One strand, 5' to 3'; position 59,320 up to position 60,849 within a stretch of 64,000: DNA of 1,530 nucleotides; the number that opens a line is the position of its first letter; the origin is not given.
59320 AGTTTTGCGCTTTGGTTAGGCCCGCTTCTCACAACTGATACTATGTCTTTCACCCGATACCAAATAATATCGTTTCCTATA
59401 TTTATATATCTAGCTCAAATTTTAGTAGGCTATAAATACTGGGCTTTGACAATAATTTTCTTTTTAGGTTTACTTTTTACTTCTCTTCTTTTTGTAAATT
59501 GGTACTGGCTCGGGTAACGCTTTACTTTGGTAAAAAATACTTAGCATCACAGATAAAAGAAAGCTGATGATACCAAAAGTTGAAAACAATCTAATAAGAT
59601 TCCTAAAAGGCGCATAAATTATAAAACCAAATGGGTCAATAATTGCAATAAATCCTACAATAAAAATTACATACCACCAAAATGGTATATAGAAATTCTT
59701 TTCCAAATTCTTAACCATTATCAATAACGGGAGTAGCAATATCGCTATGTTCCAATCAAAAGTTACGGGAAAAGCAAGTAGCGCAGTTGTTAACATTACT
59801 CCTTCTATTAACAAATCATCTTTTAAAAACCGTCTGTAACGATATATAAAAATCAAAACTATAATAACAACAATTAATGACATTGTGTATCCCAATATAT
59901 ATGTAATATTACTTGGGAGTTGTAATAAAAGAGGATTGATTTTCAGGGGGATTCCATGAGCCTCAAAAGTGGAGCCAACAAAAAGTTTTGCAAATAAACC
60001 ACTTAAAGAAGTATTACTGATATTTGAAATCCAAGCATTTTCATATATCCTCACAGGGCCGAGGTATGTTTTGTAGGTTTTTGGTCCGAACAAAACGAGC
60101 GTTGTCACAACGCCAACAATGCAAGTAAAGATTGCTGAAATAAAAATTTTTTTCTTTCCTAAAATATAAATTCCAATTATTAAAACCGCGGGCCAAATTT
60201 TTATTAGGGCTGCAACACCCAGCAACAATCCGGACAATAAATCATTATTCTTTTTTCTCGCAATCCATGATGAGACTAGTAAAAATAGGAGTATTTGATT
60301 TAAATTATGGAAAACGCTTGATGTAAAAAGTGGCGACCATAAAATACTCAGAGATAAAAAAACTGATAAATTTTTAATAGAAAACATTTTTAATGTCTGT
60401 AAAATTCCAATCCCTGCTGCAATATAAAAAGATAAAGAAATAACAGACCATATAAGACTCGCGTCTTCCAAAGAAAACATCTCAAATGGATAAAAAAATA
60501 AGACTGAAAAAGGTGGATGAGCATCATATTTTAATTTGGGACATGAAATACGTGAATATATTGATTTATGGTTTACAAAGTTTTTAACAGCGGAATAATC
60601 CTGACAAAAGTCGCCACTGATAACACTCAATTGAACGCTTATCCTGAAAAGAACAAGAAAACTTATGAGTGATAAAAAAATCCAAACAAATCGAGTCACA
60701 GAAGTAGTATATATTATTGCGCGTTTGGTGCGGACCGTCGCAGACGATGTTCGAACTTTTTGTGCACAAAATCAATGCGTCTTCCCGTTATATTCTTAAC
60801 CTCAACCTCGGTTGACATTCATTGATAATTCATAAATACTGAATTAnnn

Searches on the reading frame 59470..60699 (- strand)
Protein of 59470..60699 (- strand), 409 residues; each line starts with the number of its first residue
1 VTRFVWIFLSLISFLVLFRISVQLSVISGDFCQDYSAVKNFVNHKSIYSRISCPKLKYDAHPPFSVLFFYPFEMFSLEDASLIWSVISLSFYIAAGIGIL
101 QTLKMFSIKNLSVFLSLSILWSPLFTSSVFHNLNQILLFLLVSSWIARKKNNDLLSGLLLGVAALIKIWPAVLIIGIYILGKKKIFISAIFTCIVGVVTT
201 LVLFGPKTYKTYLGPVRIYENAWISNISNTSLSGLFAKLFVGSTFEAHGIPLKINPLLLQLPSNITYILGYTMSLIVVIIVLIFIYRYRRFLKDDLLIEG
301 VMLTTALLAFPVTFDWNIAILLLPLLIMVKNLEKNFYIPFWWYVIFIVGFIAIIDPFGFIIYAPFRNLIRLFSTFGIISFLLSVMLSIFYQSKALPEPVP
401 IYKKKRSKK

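Call 34: search_protein_families(library=pfam, proteins=[window:59470-60699:-], max_evalue=0.001)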
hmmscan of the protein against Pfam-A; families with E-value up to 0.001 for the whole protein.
window:59470-60699:- (409 aa): 1 family
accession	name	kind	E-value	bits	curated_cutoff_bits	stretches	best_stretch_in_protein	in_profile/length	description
PF09594.16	GT87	-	3.1e-25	89.7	25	1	61-311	3-237/237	Glycosyltransferase family 87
